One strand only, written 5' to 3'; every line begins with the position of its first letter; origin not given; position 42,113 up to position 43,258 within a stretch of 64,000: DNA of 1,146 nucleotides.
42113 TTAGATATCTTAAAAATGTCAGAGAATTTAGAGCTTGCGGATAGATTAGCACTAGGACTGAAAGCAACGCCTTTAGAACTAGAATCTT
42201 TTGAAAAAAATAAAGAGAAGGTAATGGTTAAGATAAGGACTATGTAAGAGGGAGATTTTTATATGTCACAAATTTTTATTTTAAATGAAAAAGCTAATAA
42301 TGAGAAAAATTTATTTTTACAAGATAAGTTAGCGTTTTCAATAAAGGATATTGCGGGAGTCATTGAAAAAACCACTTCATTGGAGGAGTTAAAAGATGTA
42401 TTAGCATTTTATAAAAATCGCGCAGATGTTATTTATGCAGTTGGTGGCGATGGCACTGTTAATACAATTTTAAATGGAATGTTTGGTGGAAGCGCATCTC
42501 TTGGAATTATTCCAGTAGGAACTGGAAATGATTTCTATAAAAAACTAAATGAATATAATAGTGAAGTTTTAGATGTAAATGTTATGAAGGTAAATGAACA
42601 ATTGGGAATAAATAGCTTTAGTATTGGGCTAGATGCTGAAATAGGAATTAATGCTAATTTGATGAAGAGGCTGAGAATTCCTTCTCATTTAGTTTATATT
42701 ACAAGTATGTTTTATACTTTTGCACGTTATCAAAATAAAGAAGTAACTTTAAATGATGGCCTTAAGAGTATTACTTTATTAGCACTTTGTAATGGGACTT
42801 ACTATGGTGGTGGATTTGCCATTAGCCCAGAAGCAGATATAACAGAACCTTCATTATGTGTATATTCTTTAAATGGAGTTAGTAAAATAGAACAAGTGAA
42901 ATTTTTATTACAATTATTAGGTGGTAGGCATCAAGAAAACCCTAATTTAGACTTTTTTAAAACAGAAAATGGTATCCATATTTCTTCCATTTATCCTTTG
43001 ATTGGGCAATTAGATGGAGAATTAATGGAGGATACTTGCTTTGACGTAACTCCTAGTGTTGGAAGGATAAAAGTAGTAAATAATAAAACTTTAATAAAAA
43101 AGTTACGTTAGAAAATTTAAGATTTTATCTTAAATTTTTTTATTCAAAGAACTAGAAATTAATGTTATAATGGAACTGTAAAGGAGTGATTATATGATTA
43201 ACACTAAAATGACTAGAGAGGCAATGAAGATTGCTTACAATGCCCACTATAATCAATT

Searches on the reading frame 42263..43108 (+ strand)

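Call 12: search_protein_families(library=pfam, proteins=[window:42263-43108:+], max_evalue=0.001)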
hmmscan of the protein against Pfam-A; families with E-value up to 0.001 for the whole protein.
window:42263-43108:+ (282 aa): 2 families
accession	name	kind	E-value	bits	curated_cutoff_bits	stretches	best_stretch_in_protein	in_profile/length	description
PF00781.29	DAGK_cat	-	1e-15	57.9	23.6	1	4-96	3-100/125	Diacylglycerol kinase catalytic domain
PF19279.4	YegS_C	-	1.5e-13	51.2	27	1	118-261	2-146/158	YegS C-terminal NAD kinase beta sandwich-like domain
